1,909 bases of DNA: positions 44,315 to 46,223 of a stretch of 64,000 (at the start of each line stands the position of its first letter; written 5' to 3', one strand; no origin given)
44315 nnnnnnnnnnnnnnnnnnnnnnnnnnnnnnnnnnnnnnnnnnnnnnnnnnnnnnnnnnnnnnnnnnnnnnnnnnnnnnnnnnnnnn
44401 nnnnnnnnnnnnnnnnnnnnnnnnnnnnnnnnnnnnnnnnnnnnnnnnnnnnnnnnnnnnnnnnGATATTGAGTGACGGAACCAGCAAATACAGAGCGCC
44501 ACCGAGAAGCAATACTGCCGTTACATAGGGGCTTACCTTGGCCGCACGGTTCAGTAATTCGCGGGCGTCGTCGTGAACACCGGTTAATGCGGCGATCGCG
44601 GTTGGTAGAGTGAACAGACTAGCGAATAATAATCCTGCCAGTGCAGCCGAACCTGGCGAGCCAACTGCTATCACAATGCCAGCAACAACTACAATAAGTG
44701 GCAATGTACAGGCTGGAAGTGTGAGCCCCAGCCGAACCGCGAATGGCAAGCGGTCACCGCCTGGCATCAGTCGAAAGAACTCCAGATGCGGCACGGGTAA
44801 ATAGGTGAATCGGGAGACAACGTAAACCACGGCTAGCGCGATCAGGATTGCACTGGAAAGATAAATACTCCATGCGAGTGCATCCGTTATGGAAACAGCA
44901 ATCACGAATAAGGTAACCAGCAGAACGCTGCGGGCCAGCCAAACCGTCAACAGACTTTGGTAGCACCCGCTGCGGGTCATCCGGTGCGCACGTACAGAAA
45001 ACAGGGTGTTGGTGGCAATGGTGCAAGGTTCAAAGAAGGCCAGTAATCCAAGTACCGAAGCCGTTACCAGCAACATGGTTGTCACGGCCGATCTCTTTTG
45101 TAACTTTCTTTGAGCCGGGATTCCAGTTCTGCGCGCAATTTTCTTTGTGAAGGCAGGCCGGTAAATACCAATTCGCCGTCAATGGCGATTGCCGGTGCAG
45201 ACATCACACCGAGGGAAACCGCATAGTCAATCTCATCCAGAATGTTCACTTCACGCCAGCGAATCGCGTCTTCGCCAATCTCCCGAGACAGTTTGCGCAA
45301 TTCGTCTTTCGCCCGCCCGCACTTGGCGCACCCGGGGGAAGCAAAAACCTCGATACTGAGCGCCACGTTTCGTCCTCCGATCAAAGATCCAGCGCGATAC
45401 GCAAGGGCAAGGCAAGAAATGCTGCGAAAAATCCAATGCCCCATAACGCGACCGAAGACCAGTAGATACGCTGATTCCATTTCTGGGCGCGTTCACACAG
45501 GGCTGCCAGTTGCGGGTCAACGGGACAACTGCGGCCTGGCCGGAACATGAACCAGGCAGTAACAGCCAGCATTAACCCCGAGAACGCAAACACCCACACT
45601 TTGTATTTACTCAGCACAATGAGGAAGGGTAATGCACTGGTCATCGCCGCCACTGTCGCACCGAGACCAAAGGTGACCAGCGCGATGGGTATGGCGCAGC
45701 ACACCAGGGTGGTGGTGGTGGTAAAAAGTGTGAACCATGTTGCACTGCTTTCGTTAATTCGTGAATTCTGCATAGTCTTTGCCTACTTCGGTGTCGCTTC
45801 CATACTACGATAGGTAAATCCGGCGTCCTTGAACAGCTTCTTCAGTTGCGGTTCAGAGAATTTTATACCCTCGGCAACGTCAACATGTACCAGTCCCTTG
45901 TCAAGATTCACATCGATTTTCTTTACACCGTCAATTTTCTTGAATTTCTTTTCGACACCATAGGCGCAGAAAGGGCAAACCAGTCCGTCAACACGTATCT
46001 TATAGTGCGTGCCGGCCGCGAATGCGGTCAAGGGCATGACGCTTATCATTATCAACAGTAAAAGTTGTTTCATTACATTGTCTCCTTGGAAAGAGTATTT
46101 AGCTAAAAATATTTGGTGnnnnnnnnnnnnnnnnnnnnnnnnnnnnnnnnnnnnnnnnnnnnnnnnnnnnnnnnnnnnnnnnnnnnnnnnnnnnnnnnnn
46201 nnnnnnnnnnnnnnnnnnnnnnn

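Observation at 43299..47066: Uncharacterised six-gene operon combining a MerP/MerT-like pair with a thioredoxin and fused-CcdA thiol relay, an OM barrel and a CueR-like regulator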

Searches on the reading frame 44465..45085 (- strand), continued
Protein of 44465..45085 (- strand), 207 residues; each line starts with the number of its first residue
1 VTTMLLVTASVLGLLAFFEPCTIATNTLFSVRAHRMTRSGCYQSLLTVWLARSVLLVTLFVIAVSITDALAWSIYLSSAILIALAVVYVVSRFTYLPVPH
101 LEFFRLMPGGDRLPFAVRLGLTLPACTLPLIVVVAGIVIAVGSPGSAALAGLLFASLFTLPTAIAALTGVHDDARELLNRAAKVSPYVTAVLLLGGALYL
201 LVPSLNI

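Call 85: search_protein_families(library=ncbifam, proteins=[L088:3557-6004:+, L088:7350-7745:+, L088:2561-3112:-, L088:1778-2485:-, L092:7068-7460:+, L088:3263-3532:+], max_evalue=0.00001)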
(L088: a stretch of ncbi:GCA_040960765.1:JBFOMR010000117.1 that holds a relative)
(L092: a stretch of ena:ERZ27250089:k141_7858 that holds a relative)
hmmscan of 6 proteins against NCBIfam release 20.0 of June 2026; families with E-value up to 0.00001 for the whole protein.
L088:3557-6004:+ (815 aa): 29 families (the best 25 are shown)
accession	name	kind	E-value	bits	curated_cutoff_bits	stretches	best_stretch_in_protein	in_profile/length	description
TIGR01525.1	ATPase-IB_hvy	subfamily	1.3e-169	565.7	346.25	1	243-790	22-558/560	heavy metal translocating P-type ATPase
TIGR01511.1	ATPase-IB1_Cu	subfamily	1.1e-139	466.8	397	1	249-790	38-539/542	copper-translocating P-type ATPase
NF007952.0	PRK10671.1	equivalog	4.9e-139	465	1316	1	188-788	221-827/838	copper-exporting P-type ATPase CopA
NF008262.1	PRK11033.1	equivalog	1.2e-119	400.8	1005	1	258-782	199-715/731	zinc/cadmium/mercury/lead-transporting ATPase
TIGR01512.1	ATPase-IB2_Cd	subfamily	5.3e-115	384.9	313.5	2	256-579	20-305/494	cadmium family heavy metal-translocating P-type ATPase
NF033775.1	P_type_ZntA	exception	5.5e-107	358.9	1240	1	257-782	203-718/732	Zn(II)/Cd(II)/Pb(II) translocating P-type ATPase ZntA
TIGR01494.1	ATPase_P-type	subfamily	1.1e-81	274.7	62.3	1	263-777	5-473/478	HAD-IC family P-type ATPase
TIGR01497.1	kdpB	equivalog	9.5e-54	182.6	527.9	1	275-727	88-551/675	potassium-transporting ATPase subunit KdpB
TIGR01647.1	ATPase-IIIA_H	equivalog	6.2e-53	180.1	615.5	2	271-663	72-482/755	plasma-membrane proton-efflux P-type ATPase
NF010609.0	PRK14010.1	equivalog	2.1e-50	171.6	1323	1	251-727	63-546/673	K(+)-transporting ATPase subunit B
TIGR01517.1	ATPase-IIB_Ca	equivalog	2e-34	118.9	507.05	2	294-530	159-401/882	calcium-translocating P-type ATPase, PMCA-type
TIGR01522.1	ATPase-IIA2_Ca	equivalog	1e-33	116.2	798.3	2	665-743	567-647/854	calcium-transporting P-type ATPase, PMR1-type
TIGR01524.1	ATPase-IIIB_Mg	equivalog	1.5e-31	109.1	610.75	2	664-750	581-668/867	magnesium-translocating P-type ATPase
NF011702.0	PRK15122.1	subfamily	1.2e-28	99.6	975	1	664-729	620-686/907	magnesium-translocating P-type ATPase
TIGR01657.1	P-ATPase-V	hypoth_equivalog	1.7e-26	92.1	618.25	1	664-712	781-830/1055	ATP13A2 family polyamine export P-type ATPase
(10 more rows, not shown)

L088:7350-7745:+ (131 aa): 15 families
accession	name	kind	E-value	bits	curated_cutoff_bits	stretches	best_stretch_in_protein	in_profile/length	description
NF007069.0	PRK09514.1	equivalog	2.3e-29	102.2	143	1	4-128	2-130/141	Zn(2+)-responsive transcriptional regulator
TIGR02044.1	CueR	equivalog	5.4e-28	97.6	147.4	1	5-128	2-126/127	Cu(I)-responsive transcriptional regulator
TIGR02043.1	ZntR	equivalog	1.2e-27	96.6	167.95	1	4-125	2-127/131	Zn(2+)-responsive transcriptional regulator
TIGR02051.1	MerR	equivalog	1.3e-26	93.3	150.85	1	5-119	1-113/124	mercury resistance transcriptional regulator MerR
TIGR02047.1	CadR-PbrR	equivalog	1.1e-24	86.9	151.45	1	5-127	2-126/127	Cd(II)/Pb(II)-responsive transcriptional regulator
NF007590.0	PRK10227.1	equivalog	3.3e-19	69.3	244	1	5-126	2-124/135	Cu(I)-responsive transcriptional regulator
NF041849.1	trans_regNmlR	equivalog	1.4e-16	60.6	175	1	6-106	3-103/117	stress response transcriptional regulator NmlR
NF010315.0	PRK13752.1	subfamily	5.2e-15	55.7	261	1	6-121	10-122/144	mercury resistance transcriptional regulator MerR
NF047375.1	HeatShock_HspR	equivalog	6.4e-13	48.5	105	1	4-88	4-88/92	heat shock protein transcriptional repressor HspR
TIGR01950.1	SoxR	equivalog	5.6e-11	42.4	116.9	1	6-127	4-125/142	redox-sensitive transcriptional activator SoxR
NF047377.1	heat_HspR_dupli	exception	5.3e-10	39.1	300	1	9-98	10-100/214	heat shock protein transcriptional repressor HspR, fused homodimer type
NF052513.1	TransRegCarH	equivalog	5.7e-08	32.4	400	1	4-85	7-89/274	HTH-type transcriptional repressor CarH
TIGR02054.1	MerD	equivalog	1.2e-07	32.3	103.65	1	1-79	1-79/120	mercuric resistance transcriptional repressor MerD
NF050798.1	TF_FtsR_Actino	equivalog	5e-07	30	150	1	15-84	17-86/223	transcriptional regulator FtsR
NF053782.1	ChlnTransRegdde3219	equivalog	5.9e-07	29.2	450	1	3-99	6-100/278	choline utilization transcriptional activator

L088:2561-3112:- (183 aa): 1 family
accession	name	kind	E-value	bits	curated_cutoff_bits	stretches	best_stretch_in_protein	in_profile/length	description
NF008657.0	PRK11657.1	equivalog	3.6e-29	101.7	124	1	28-178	98-247/251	thiol:disulfide interchange protein DsbG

L088:1778-2485:- (235 aa): 3 families
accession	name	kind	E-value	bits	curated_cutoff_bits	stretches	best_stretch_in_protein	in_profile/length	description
NF049942.1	DF_fam_seleno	subfamily_domain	3.2e-13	49.5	70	1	4-97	1-96/96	DF family (seleno)protein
NF033784.1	transport_merC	equivalog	2.7e-08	34.2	140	1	119-221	9-118/123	organomercurial transporter MerC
NF010318.0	PRK13755.1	equivalog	3.9e-08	33.7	170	1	120-230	13-129/140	organomercurial transporter MerC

L092:7068-7460:+ (130 aa): 15 families
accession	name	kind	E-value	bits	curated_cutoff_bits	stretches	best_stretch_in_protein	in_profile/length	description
NF007069.0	PRK09514.1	equivalog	1.3e-31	109.4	143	1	2-125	3-131/141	Zn(2+)-responsive transcriptional regulator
TIGR02044.1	CueR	equivalog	2.4e-30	105.2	147.4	1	1-124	1-126/127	Cu(I)-responsive transcriptional regulator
TIGR02043.1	ZntR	equivalog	9.3e-30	103.5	167.95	1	1-125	2-131/131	Zn(2+)-responsive transcriptional regulator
TIGR02051.1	MerR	equivalog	2.1e-25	89.4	150.85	1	2-124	1-124/124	mercury resistance transcriptional regulator MerR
TIGR02047.1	CadR-PbrR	equivalog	8.5e-24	84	151.45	1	1-123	1-126/127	Cd(II)/Pb(II)-responsive transcriptional regulator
NF007590.0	PRK10227.1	equivalog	9.2e-23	80.8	244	1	1-127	1-129/135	Cu(I)-responsive transcriptional regulator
NF041849.1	trans_regNmlR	equivalog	4.4e-16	59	175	1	1-104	1-105/117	stress response transcriptional regulator NmlR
NF010315.0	PRK13752.1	subfamily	5.8e-16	58.8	261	1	2-127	9-135/144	mercury resistance transcriptional regulator MerR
NF047375.1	HeatShock_HspR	equivalog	7.6e-14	51.5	105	1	3-84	6-88/92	heat shock protein transcriptional repressor HspR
TIGR01950.1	SoxR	equivalog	1.7e-12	47.3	116.9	1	1-109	2-111/142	redox-sensitive transcriptional activator SoxR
NF053782.1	ChlnTransRegdde3219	equivalog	2.6e-09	37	450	1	3-98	9-103/278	choline utilization transcriptional activator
NF053740.1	TransRegTnrAGPos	equivalog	6.4e-08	32.7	140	1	1-80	13-92/108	hypothetical protein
NF047377.1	heat_HspR_dupli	exception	6.4e-08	32.3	300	1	7-99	12-105/214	heat shock protein transcriptional repressor HspR, fused homodimer type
NF052513.1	TransRegCarH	equivalog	6.8e-07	28.8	400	1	3-96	9-105/274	HTH-type transcriptional repressor CarH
NF050798.1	TF_FtsR_Actino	equivalog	6.6e-06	26.4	150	0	11-78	16-84/223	transcriptional regulator FtsR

L088:3263-3532:+ (89 aa): 2 families
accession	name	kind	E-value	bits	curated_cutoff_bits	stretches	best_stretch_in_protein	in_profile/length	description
TIGR00411.1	redox_disulf_1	equivalog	1.1e-15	57.4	92.75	1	3-81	2-79/82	MJ0307 family thioredoxin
TIGR00412.2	redox_disulf_2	subfamily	1.5e-09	38.1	62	1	4-80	2-74/75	MTH895/ArsE family thioredoxin-like protein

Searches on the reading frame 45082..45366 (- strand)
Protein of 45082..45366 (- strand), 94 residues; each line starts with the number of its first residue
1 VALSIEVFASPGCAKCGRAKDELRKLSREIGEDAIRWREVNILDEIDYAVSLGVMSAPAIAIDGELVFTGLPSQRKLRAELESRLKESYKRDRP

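Call 3: search_protein_families(library=pfam, proteins=[window:45082-45366:-], max_evalue=0.01)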
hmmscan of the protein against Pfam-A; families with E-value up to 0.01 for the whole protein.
window:45082-45366:- (94 aa): 2 families
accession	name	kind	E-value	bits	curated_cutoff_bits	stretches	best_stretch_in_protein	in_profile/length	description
PF13192.12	Thioredoxin_3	-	3e-12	46.8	24.8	1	4-79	2-73/76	Thioredoxin domain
PF00462.30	Glutaredoxin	-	2.6e-05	24.8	22.9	1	5-67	1-60/60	Glutaredoxin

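Call 4: search_protein_families(library=ncbifam, proteins=[window:45082-45366:-], max_evalue=0.01)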
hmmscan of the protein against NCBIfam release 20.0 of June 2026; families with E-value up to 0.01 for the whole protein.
window:45082-45366:- (94 aa): 9 families
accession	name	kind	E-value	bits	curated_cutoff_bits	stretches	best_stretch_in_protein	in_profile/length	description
TIGR00411.1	redox_disulf_1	equivalog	1.2e-14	54.2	92.75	1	4-81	2-78/82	MJ0307 family thioredoxin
TIGR00412.2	redox_disulf_2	subfamily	2.1e-10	40.9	62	1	5-78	2-71/75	MTH895/ArsE family thioredoxin-like protein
TIGR02187.2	PDO_seleno_TRX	equivalog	0.00022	20.6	185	1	3-80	130-205/209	protein disulfide oxidoreductase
TIGR02190.1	GlrX-dom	hypoth_equivalog_domain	0.00044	20.1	99.3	1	4-67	9-68/79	glutaredoxin-family domain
NF047660.1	HUIPC_Trx_selen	equivalog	0.00049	20.2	105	1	55-83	61-89/91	HUIPC motif thioredoxin-like (seleno)protein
TIGR02196.1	GlrX_YruB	hypoth_equivalog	0.00074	20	88.55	1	5-70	2-63/74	glutaredoxin-like protein, YruB-family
TIGR02194.1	GlrX_NrdH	subfamily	0.00095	19.3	85.75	1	5-71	1-63/72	glutaredoxin-like protein NrdH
NF008401.0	PRK11200.1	equivalog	0.0058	16.8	84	1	5-64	3-66/87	GrxA family glutaredoxin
NF047697.1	ThioredTrxAClost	equivalog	0.0089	16.2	140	1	8-65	24-82/105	thioredoxin TrxA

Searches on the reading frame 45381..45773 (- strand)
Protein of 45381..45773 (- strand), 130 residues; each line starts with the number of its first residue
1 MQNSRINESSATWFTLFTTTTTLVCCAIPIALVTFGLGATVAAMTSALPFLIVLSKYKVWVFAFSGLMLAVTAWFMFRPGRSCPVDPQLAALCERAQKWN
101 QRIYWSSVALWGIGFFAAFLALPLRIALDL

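Call 3: search_protein_families(library=pfam, proteins=[window:45381-45773:-], max_evalue=0.01)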
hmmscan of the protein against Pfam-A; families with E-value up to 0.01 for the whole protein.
window:45381-45773:- (130 aa): 0 families

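Call 4: search_protein_families(library=ncbifam, proteins=[window:45381-45773:-], max_evalue=0.01)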
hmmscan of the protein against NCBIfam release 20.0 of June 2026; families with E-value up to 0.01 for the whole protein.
window:45381-45773:- (130 aa): 1 family
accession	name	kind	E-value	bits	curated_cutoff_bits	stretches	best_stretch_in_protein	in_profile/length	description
NF033560.1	merT_RC607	exception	0.0077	16.6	130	0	10-81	4-67/97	mercuric transport protein MerT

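Call 17: search_protein_families(library=pfam, proteins=[window:45381-45773:-], max_evalue=10)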
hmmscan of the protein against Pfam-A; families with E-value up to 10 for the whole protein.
window:45381-45773:- (130 aa): 2 families
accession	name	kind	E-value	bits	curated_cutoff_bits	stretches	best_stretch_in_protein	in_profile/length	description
PF01529.25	DHHC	-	0.27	11.7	28.7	1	4-77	41-114/133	DHHC palmitoyltransferase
PF02990.21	EMP70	-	1.4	7.9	27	1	12-118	326-431/517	Endomembrane protein 70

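Call 74: search_dna_similar(query=window:45381-45773:-, collection=plasmids, mode=protein, max_rows=15, max_evalue=0.001)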
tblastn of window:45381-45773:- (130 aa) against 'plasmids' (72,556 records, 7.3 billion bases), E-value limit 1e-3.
Records with a match: 6; places in all: 6; records where one place covers at least 80% of the query: 2.
Best place of each record, by identity: <60% 6.
By first word of the organism name: Variovorax 4; Vibrio 2.
By predicted mobility (MOB-suite, as given by PLSDB): non-mobilizable 6.
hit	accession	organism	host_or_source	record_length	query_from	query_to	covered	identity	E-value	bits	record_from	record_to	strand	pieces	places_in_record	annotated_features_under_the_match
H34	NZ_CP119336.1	Vibrio alginolyticus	Takifugu ocellatus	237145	24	127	80%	44.2%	2e-20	92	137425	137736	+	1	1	heavy metal-associated domain-containing protein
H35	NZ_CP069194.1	Vibrio diabolicus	Litopenaeus vannamei purchased at the ...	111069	24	127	80%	43.3%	5e-20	91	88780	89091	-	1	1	heavy metal-associated domain-containing protein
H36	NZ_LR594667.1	Variovorax sp. SRS16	linuron-contaminated soil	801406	24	120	75%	42.3%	8e-15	76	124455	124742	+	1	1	hypothetical protein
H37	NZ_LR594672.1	Variovorax sp. PBL-E5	linuron-contaminated soil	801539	24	120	75%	42.3%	8e-15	76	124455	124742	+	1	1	hypothetical protein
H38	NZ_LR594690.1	Variovorax sp. WDL1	linuron-contaminated soil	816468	24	120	75%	42.3%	8e-15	76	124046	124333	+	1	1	hypothetical protein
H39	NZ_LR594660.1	Variovorax sp. PBL-H6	linuron-contaminated soil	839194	24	120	75%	42.3%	8e-15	76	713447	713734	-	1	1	hypothetical protein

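Call 75: get_annotated_region(hit=H34, flank=6000)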
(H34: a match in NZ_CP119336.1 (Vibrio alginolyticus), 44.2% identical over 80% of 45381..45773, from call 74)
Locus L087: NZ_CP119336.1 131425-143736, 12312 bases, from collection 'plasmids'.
description: Vibrio alginolyticus strain 2-1 plasmid unnamed1, complete sequence
organism: Vibrio alginolyticus (NCBI taxid 663)
taxonomy: Bacteria; Pseudomonadota; Gammaproteobacteria; Vibrionales; Vibrionaceae; Vibrio; Vibrio alginolyticus
host: -; source: Takifugu ocellatus; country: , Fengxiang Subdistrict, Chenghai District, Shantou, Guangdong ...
typing (MOB-suite, as given by PLSDB): non-mobilizable; replicon rep_cluster_858
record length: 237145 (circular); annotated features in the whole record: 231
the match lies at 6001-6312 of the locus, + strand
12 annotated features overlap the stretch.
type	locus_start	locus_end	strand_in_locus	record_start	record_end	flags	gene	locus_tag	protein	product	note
CDS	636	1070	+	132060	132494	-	-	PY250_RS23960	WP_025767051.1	MerR family transcriptional regulator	GO:0006355 - regulation of DNA-templated transcription [Evidence IEA]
CDS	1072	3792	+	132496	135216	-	-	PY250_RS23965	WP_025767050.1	heavy metal translocating P-type ATPase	-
CDS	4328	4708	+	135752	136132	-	-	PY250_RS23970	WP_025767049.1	DUF3316 domain-containing protein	-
CDS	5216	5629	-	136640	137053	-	-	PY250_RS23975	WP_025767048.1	helix-turn-helix domain-containing protein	-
CDS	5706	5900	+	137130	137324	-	-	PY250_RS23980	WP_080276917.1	GDCCVxC domain-containing (seleno)protein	-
CDS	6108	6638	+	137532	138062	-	-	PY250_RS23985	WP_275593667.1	heavy metal-associated domain-containing protein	-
CDS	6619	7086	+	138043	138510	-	-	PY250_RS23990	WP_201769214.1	hypothetical protein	-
CDS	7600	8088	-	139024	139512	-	-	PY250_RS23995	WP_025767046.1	cupredoxin family protein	-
CDS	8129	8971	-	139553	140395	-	-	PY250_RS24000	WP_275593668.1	copper resistance protein B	-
CDS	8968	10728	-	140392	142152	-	-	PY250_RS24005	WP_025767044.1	copper resistance system multicopper oxidase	GO:0006825 - copper ion transport [Evidence IEA]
CDS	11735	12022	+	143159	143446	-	-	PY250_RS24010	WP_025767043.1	hypothetical protein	-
CDS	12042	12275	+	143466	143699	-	-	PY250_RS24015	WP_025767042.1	hypothetical protein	-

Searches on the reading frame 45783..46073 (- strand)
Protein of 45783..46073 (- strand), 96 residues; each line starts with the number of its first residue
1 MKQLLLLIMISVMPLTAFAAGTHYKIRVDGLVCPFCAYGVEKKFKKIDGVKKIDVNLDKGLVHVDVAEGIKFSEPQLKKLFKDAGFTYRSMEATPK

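Call 3: search_protein_families(library=pfam, proteins=[window:45783-46073:-], max_evalue=0.01)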
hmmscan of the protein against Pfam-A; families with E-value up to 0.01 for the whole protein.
window:45783-46073:- (96 aa): 1 family
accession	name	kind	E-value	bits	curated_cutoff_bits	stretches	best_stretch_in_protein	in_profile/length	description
PF00403.32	HMA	-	1.2e-08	35.6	24.8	1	26-86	2-61/62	Heavy-metal-associated domain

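Call 4: search_protein_families(library=ncbifam, proteins=[window:45783-46073:-], max_evalue=0.01)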
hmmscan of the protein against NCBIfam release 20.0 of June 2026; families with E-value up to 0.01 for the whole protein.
window:45783-46073:- (96 aa): 12 families
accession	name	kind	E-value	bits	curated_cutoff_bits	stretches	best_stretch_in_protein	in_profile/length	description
NF033795.1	chaper_CopZ_Bs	exception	6e-10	39.2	91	1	26-86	4-63/66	copper chaperone CopZ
TIGR02052.1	MerP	equivalog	4.5e-09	36.7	92.55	1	1-86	1-86/92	mercury resistance system periplasmic binding protein MerP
TIGR00003.1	TIGR00003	subfamily_domain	6.1e-09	36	62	1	25-85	3-62/66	copper ion binding protein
NF033794.2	chaper_CopZ_Eh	exception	4.2e-08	33.2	95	1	25-86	3-63/68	copper chaperone CopZ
NF047957.1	CopZ_AFE_1862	equivalog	1.1e-07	32.1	85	1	25-65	2-42/62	CopZ family metallochaperone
NF033781.1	chaper_CopP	exception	2.5e-07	30.8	112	1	25-86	3-62/65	copper-binding metallochaperone CopP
NF033775.1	P_type_ZntA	exception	4.4e-06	25.3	1240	1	18-94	44-117/732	Zn(II)/Cd(II)/Pb(II) translocating P-type ATPase ZntA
NF041115.1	UxxU_metal_bind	equivalog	9e-06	25.8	95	1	24-63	6-45/74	metal-binding (seleno)protein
NF008262.1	PRK11033.1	equivalog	8.2e-05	21.2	1005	1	20-94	39-110/731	zinc/cadmium/mercury/lead-transporting ATPase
NF010311.1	PRK13748.1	subfamily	0.00011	21.2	600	1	25-90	2-65/560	mercury(II) reductase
NF045683.1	MerT_CopZ_Se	exception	0.00013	21.5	375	1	26-87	166-226/235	MerT/CopZ fusion-like heavy metal transport selenoprotein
NF033556.1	MerTP_fusion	equivalog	0.00025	20.7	180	1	22-87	120-184/186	mercuric transport protein MerTP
